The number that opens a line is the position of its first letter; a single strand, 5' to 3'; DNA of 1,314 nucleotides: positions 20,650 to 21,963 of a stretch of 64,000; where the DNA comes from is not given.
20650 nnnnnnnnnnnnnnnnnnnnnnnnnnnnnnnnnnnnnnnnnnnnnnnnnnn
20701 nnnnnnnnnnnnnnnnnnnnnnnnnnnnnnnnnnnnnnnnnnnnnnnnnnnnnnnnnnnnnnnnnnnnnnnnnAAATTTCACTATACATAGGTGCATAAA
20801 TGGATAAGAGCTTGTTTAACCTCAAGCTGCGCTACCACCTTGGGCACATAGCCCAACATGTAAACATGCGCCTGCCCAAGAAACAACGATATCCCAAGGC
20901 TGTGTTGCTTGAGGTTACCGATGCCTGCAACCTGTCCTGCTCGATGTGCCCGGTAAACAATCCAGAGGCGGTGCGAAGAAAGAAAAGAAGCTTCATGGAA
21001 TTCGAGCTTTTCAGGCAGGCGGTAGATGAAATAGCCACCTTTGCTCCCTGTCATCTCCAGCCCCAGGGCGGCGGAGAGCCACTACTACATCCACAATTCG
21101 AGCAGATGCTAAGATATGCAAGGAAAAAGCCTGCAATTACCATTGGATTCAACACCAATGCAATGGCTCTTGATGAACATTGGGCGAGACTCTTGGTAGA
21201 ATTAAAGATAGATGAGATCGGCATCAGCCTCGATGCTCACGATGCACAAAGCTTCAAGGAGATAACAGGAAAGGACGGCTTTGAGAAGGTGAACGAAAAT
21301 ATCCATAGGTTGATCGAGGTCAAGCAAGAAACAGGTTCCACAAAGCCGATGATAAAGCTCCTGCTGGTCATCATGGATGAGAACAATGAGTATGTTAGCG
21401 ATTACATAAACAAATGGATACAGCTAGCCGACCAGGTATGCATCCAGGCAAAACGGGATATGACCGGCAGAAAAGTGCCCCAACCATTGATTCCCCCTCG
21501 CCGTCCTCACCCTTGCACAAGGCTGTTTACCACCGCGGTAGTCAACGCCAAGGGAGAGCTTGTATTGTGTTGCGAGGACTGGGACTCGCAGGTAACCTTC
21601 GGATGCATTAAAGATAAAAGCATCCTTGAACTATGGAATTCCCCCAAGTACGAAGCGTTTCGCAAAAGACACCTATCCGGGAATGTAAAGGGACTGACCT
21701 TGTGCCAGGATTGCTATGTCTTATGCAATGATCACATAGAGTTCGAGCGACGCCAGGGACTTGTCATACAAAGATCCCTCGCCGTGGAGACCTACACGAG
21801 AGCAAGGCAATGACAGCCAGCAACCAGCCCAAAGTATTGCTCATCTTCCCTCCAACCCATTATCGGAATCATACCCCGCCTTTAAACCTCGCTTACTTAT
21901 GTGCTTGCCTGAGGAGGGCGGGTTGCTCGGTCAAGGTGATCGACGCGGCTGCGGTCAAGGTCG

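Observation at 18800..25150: SPASM radical SAM and B12 radical SAM pair bracketed by two GT-C-like membrane proteins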

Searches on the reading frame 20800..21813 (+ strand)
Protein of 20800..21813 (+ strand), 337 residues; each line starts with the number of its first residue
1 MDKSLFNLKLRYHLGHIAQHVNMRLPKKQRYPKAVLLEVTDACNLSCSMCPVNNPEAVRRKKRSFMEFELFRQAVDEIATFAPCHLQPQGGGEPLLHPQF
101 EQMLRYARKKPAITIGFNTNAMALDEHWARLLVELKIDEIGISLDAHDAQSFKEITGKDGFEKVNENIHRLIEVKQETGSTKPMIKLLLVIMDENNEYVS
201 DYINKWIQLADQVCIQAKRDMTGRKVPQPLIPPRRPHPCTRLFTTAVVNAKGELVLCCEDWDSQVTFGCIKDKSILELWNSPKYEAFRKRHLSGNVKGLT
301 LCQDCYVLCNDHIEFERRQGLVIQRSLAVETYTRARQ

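Call 4: search_protein_families(library=pfam, proteins=[window:20800-21813:+], max_evalue=0.01)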
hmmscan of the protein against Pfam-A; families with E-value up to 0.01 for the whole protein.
window:20800-21813:+ (337 aa): 2 families
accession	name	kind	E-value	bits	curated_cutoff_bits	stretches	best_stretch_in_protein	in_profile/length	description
PF04055.27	Radical_SAM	-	5.1e-20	72.7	29.5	1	38-201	2-161/166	Radical SAM superfamily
PF13186.11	SPASM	-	3.6e-13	50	21.5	1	239-306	1-67/67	Iron-sulfur cluster-binding domain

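Call 5: search_protein_families(library=ncbifam, proteins=[window:20800-21813:+], max_evalue=0.01)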
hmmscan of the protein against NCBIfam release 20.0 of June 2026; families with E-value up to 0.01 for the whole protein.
window:20800-21813:+ (337 aa): 70 families (the best 25 are shown)
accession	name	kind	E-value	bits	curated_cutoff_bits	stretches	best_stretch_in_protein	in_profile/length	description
TIGR04317.1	W_rSAM_matur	equivalog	3.2e-35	121.9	380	2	32-207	3-172/349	tungsten cofactor oxidoreductase radical SAM maturase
TIGR04311.1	rSAM_Geo_metal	subfamily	6.2e-31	107.9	400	2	31-206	1-173/423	radical SAM/SPASM family putative metalloenzyme maturase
TIGR04321.1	spiroSPASM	subfamily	7.2e-25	87.6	250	1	28-305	226-502/510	spiro-SPASM protein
TIGR02666.1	moaA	equivalog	9.4e-22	77.4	284.05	1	33-197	10-170/336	GTP 3',8-cyclase MoaA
NF033640.1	N_Twi_rSAM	subfamily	6.4e-19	68.3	170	2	29-174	107-268/398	twitch domain-containing radical SAM protein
TIGR02668.1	moaA_archaeal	equivalog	4.2e-16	58.8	325.25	1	35-206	12-173/303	GTP 3',8-cyclase MoaA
NF001199.0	PRK00164.2-1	equivalog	3.5e-15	55.9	231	1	34-203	13-172/308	GTP 3',8-cyclase MoaA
NF050035.1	rSAM_WgK_link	exception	3.5e-14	52.6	650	1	30-215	6-176/367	radical SAM/SPASM peptide maturase WgkB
TIGR04251.1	SCM_rSAM_ScmF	equivalog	1e-13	51.4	400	1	35-201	6-164/353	SynChlorMet cassette radical SAM/SPASM protein ScmF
TIGR04054.1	rSAM_NirJ1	equivalog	1e-13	50.7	650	1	6-179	13-177/387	putative heme d1 biosynthesis radical SAM protein NirJ1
TIGR03942.1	sulfatase_rSAM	equivalog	3.8e-13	49.3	349.45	1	40-176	8-153/363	anaerobic sulfatase maturase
TIGR03962.1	mycofact_rSAM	equivalog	5.5e-13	48.8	265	1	32-201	11-168/339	mycofactocin radical SAM maturase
NF045646.2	rSAM_Se_TrsS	equivalog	1.1e-12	47.3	490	1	34-172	87-223/441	radical SAM (seleno)protein TrsS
TIGR02109.1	PQQ_syn_pqqE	equivalog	1.5e-11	43.9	381.35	1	31-209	5-172/358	pyrroloquinoline quinone biosynthesis protein PqqE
NF038283.1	viperin_w_prok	equivalog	1.9e-11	43.7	180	1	38-195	7-166/281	viperin family antiviral radical SAM protein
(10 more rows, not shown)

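Call 12: find_homologous_proteins(query=window:20800-21813:+)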
Query window:20800-21813:+ (337 aa): 102 proteins with E <= 0.001 among 1830 candidates.
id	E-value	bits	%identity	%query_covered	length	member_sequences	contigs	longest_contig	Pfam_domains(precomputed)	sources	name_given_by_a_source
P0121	4.0e-231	784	100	100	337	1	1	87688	PF13186.12,PF04055.28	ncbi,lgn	-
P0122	9.6e-46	175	32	85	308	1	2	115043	PF13186.12,PF04055.28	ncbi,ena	-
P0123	5.2e-44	169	31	92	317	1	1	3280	PF13186.12,PF04055.28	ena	-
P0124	1.5e-43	168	31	90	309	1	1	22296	PF13186.12,PF04055.28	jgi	jgi:pyruvate-formate lyase-activating enzyme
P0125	2.2e-43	167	28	84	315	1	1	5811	PF13186.12,PF04055.28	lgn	-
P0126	6.8e-43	165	32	90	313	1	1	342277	PF13186.12,PF04055.28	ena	-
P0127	7.5e-43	165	31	90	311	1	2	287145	PF13186.12,PF04055.28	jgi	jgi:pyruvate-formate lyase-activating enzyme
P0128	1.3e-42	165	33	82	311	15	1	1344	PF13186.12,PF04055.28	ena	-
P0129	1.9e-40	157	31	81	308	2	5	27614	PF13186.12,PF04055.28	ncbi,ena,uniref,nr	ncbi:radical SAM/SPASM domain-containing protein [Desulfobacula sp.]|uniref:radical SAM/SPASM domain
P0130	1.3e-39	155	30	90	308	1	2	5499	PF13186.12,PF04055.28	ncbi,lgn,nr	ncbi:MAG: radical SAM protein [Proteobacteria bacterium]|nr:radical SAM protein [Pseudomonadota bact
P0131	3.7e-39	153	31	90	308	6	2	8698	PF13186.12,PF04055.28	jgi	-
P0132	1.2e-38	151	30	90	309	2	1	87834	PF13186.12,PF04055.28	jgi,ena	-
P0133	2.2e-38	151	29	90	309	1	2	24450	PF13186.12,PF04055.28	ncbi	-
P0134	2.3e-38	151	34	82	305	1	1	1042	PF13186.12,PF04055.28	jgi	jgi:hypothetical protein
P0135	1.0e-36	145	31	81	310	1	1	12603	PF13186.12,PF04055.28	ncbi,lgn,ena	-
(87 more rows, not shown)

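Call 13: find_encoding_contigs(protein=P0121, flank=10000, max_places=3)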
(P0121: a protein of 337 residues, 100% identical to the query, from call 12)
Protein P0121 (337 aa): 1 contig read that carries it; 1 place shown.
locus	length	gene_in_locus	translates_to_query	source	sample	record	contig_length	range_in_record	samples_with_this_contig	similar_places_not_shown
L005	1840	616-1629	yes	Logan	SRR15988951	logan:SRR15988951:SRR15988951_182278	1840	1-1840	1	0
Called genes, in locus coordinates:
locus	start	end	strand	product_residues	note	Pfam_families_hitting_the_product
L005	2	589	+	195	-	?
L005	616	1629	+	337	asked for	PF04055:Radical_SAM, PF13186:SPASM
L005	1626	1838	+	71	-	?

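Call 14: find_encoding_contigs(protein=P0126, flank=10000, max_places=2)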
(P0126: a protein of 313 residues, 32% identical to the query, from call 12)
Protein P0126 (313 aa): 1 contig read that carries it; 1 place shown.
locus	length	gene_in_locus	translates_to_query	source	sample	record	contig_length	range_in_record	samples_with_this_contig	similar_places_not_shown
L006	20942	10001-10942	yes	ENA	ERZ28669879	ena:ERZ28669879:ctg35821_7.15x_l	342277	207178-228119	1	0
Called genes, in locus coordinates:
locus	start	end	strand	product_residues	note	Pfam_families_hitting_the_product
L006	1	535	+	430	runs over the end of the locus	-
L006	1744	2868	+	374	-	-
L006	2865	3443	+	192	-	-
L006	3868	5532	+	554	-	-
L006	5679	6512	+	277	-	PF01061:ABC2_membrane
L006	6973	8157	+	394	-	PF00005:ABC_tran, PF14524:Wzt_C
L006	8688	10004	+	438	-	PF02310:B12-binding, PF04055:Radical_SAM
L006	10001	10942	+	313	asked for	PF04055:Radical_SAM, PF13186:SPASM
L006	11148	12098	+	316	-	PF07021:MetW (weak), PF13489:Methyltransf_23 (weak), PF08241:Methyltransf_11, PF13649:Methyltransf_25 (weak)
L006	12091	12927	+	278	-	PF13489:Methyltransf_23 (weak)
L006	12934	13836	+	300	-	-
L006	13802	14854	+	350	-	PF13527:Acetyltransf_9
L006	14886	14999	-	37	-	-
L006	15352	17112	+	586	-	PF02585:PIG-L, PF00535:Glycos_transf_2, PF13641:Glyco_tranf_2_3 (weak)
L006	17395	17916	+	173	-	-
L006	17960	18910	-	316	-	PF04321:RmlD_sub_bind, PF05368:NmrA (weak), PF01073:3Beta_HSD, PF01370:Epimerase, PF02719:Polysacc_synt_2, PF13460:NAD_binding_10, PF16363:GDP_Man_Dehyd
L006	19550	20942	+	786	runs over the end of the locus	PF00027:cNMP_binding, PF00571:CBS, PF03445:DUF294, PF10335:DUF294_C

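Call 15: find_encoding_contigs(protein=P0122, flank=10000, max_places=2)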
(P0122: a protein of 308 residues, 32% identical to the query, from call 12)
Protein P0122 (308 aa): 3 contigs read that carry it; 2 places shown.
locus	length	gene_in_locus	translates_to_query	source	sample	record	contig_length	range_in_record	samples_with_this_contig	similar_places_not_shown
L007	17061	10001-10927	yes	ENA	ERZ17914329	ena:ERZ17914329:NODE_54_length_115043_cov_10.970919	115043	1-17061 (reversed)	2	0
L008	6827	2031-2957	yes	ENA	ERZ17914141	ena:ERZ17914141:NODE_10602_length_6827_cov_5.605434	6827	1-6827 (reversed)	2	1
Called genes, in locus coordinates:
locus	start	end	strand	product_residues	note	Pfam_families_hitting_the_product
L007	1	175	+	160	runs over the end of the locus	-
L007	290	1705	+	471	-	-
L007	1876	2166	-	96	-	-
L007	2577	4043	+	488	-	-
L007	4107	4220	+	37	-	-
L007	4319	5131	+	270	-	PF01061:ABC2_membrane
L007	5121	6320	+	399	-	PF00005:ABC_tran, PF14524:Wzt_C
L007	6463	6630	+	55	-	-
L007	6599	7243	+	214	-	PF27154:ORF11_beta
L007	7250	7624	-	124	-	-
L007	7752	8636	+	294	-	-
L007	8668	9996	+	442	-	PF02310:B12-binding, PF04055:Radical_SAM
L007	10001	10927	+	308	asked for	PF04055:Radical_SAM, PF13186:SPASM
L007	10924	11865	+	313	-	PF13489:Methyltransf_23, PF07021:MetW (weak), PF13847:Methyltransf_31 (weak), PF08241:Methyltransf_11, PF08242:Methyltransf_12 (weak), PF13649:Methyltransf_25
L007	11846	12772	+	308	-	PF03279:Lip_A_acyltrans (weak)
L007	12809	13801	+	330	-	PF13527:Acetyltransf_9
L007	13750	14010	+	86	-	-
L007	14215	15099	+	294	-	PF05685:Uma2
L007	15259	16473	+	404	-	PF00764:Arginosuc_synth, PF20979:Arginosuc_syn_C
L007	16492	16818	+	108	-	PF00893:Multi_Drug_Res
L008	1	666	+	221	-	?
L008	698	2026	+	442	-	PF02310:B12-binding, PF04055:Radical_SAM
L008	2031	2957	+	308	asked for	PF04055:Radical_SAM, PF13186:SPASM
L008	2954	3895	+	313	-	PF13489:Methyltransf_23, PF07021:MetW (weak), PF13847:Methyltransf_31 (weak), PF08241:Methyltransf_11, PF08242:Methyltransf_12 (weak), PF13649:Methyltransf_25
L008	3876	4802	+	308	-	PF03279:Lip_A_acyltrans (weak)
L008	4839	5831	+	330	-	PF13527:Acetyltransf_9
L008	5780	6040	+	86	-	-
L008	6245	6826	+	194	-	?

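Call 28: find_related_loci(query=A1, collection=metagenome_contigs, flank=10000)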
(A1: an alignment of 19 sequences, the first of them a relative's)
Query A1 (337 aa) in metagenome_contigs; peptide patterns used: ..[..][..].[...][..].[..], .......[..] (x = any residue, [..] = any of these).
600 stretches matched a pattern (row limit reached: there are more); 394 encode a relative of the query (tblastn E <= 1e-3); the best 80 are kept; 80 distinct loci.
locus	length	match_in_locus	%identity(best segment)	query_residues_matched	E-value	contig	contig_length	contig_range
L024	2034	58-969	34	32-333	5e-57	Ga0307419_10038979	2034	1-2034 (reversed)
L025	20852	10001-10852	34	31-314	1e-54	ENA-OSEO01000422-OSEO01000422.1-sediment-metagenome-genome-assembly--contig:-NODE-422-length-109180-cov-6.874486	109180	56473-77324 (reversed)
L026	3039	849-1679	34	28-305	6e-51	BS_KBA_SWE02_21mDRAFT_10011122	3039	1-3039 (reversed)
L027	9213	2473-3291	33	32-305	4e-50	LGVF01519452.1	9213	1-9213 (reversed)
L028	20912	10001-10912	33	31-333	2e-51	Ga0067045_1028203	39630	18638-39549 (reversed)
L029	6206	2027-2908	33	12-305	9e-49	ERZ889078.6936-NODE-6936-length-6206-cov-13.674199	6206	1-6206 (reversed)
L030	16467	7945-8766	30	31-305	3e-48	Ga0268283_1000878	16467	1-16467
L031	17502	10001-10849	30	31-314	3e-48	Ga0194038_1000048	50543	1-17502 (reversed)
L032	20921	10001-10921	30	28-331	2e-46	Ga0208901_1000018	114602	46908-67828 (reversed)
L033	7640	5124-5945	31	31-307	2e-45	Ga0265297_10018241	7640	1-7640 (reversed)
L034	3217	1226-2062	31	27-305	1e-45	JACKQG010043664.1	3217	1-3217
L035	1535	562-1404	31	32-312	8e-47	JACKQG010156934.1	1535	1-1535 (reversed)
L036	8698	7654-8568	31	32-334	5e-45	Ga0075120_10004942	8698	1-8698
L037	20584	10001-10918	29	32-335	2e-45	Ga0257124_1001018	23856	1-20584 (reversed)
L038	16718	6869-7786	31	32-334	5e-45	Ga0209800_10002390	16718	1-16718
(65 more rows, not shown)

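Call 29: search_solved_structures(query=A1, max_evalue=0.001)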
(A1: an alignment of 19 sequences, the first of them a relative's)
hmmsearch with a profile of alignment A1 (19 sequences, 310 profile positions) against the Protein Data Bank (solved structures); distinct sequences matched with E-value up to 0.001: 30.
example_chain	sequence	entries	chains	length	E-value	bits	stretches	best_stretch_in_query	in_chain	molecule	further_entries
4m7s_A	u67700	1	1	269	2e-21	79.5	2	200-286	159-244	BtrN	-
4m7t_A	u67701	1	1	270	3.2e-21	78.9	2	200-284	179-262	BtrN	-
4k37_A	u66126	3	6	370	5.9e-11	45.2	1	11-140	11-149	Anaerobic sulfatase-maturating enzyme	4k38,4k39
4k36_A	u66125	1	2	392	7.2e-11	44.9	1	11-140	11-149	Anaerobic sulfatase-maturating enzyme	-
5wgg_A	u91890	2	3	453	4.3e-10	42.3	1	5-126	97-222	Radical SAM domain protein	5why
2fb2_A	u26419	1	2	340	5e-10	42.1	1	7-172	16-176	Molybdenum cofactor biosynthesis protein A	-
1tv7_A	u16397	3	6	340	8.7e-10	41.3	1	9-172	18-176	Molybdenum cofactor biosynthesis protein A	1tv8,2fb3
6efn_A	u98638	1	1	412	6.8e-08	35.1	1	2-177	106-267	Sporulation killing factor maturation protein SkfB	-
7tol_A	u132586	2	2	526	1.6e-07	33.9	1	9-134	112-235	glycerol dibiphytanyl glycerol tetraether - macrocyclic archaeol synthase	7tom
7vob_C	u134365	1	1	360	1.8e-07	33.7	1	13-131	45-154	Cytosylglucuronate decarboxylase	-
7voc_C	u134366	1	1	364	1.8e-07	33.7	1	13-131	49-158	Cytosylglucuronate decarboxylase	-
9gm3_A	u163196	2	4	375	2.8e-07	33.1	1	8-145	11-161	ChlB radical SAM domain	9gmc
8wm2_A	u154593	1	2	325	1.9e-06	30.4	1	10-118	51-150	Fe-S radical SAM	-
8hzv_A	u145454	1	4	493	8.3e-06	28.3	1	3-153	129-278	Radical S-Adenosyl-L-methionine Enzyme DesII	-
8hzy_A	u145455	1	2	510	8.8e-06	28.2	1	3-153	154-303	DesII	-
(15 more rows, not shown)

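Call 30: search_solved_structures(query=window:20800-21813:+, max_evalue=0.001, show_alignments=2)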
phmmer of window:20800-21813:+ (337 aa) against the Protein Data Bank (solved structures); distinct sequences matched with E-value up to 0.001: 8.
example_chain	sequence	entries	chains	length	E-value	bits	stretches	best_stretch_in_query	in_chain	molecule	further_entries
4m7t_A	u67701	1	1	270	6.5e-09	38.9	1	241-306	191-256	BtrN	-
4m7s_A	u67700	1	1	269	7.8e-09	38.6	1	241-318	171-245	BtrN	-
4k37_A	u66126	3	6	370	1.3e-05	28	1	38-166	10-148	Anaerobic sulfatase-maturating enzyme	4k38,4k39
4k36_A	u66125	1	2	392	1.5e-05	27.8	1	38-166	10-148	Anaerobic sulfatase-maturating enzyme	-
2fb2_A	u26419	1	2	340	4.9e-05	26.1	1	33-158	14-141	Molybdenum cofactor biosynthesis protein A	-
1tv7_A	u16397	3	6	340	6.3e-05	25.8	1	33-158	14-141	Molybdenum cofactor biosynthesis protein A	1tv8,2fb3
8hzv_A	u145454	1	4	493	0.0004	23.2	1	25-180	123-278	Radical S-Adenosyl-L-methionine Enzyme DesII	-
8hzy_A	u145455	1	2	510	0.00043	23.1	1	25-180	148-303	DesII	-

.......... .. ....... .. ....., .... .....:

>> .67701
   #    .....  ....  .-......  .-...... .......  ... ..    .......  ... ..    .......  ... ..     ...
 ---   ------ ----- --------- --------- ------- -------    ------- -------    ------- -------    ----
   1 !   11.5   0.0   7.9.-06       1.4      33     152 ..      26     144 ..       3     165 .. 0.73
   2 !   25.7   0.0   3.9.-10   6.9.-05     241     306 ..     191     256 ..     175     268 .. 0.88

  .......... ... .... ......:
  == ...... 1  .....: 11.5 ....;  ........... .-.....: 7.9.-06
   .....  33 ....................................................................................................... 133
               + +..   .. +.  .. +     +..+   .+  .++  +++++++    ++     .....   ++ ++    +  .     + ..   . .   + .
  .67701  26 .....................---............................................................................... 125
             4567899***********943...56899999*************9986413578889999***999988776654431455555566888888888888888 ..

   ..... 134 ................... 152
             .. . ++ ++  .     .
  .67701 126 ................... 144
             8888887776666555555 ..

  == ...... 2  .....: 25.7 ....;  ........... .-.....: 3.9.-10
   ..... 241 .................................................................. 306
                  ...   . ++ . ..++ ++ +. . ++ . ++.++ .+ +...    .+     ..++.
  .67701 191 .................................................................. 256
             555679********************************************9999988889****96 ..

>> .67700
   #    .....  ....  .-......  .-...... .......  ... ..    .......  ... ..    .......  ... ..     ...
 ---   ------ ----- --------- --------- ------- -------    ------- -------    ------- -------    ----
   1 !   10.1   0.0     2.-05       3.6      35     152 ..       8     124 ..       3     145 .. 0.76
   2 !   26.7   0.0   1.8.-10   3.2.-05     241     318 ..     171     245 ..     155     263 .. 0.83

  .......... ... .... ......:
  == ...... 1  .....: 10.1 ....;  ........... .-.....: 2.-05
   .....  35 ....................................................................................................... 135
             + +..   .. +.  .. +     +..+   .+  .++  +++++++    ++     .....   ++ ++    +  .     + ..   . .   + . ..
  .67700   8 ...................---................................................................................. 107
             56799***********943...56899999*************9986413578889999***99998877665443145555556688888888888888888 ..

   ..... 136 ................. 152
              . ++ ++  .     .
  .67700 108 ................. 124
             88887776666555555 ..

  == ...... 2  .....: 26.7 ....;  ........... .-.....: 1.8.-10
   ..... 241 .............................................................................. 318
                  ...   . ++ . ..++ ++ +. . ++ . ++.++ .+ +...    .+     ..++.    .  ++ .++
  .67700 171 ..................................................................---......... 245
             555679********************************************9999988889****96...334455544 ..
